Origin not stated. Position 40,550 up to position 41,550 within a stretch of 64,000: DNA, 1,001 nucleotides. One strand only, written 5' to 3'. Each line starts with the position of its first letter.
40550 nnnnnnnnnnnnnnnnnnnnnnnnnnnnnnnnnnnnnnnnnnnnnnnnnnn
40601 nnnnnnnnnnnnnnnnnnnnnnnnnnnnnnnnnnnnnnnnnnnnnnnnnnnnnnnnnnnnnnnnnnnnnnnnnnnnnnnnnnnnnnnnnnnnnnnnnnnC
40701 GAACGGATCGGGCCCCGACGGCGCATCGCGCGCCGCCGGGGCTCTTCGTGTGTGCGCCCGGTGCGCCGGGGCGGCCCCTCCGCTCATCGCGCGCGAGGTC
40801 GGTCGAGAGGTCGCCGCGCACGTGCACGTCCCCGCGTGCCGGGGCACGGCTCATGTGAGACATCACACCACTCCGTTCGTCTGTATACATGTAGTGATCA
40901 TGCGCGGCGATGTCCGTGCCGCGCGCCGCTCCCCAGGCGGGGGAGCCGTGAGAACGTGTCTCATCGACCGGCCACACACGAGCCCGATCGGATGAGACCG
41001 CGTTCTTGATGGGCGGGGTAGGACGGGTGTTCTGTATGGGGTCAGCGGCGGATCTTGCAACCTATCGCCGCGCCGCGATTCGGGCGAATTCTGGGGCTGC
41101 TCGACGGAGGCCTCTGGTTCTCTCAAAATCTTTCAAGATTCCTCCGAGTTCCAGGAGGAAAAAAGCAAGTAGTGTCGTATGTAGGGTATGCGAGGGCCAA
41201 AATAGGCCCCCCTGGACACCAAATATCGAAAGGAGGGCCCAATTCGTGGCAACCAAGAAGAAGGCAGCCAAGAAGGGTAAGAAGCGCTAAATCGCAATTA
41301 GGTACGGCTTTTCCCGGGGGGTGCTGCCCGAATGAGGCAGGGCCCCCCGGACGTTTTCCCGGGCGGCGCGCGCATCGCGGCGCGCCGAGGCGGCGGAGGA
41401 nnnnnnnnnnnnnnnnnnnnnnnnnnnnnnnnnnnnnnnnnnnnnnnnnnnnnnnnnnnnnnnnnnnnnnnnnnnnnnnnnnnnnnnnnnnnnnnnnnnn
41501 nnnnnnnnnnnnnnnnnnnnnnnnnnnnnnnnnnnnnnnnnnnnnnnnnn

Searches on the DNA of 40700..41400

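Call 88: search_rna_families(source=window, start=40700, end=41400, threshold=evalue, max_evalue=10, show_alignments=2)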
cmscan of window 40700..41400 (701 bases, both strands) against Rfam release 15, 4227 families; matches with E-value up to 10: 2.
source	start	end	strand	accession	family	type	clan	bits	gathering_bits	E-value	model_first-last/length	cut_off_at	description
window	40708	40747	+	RF02833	Scr3202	Gene; sRNA;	-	17.6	52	6.5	1-95/95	no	Streptomyces RNA 3202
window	41138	41177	+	RF01100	PK-BYV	Cis-reg;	-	14.4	50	3.6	1-40/40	no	3'-terminal pseudoknot in BYV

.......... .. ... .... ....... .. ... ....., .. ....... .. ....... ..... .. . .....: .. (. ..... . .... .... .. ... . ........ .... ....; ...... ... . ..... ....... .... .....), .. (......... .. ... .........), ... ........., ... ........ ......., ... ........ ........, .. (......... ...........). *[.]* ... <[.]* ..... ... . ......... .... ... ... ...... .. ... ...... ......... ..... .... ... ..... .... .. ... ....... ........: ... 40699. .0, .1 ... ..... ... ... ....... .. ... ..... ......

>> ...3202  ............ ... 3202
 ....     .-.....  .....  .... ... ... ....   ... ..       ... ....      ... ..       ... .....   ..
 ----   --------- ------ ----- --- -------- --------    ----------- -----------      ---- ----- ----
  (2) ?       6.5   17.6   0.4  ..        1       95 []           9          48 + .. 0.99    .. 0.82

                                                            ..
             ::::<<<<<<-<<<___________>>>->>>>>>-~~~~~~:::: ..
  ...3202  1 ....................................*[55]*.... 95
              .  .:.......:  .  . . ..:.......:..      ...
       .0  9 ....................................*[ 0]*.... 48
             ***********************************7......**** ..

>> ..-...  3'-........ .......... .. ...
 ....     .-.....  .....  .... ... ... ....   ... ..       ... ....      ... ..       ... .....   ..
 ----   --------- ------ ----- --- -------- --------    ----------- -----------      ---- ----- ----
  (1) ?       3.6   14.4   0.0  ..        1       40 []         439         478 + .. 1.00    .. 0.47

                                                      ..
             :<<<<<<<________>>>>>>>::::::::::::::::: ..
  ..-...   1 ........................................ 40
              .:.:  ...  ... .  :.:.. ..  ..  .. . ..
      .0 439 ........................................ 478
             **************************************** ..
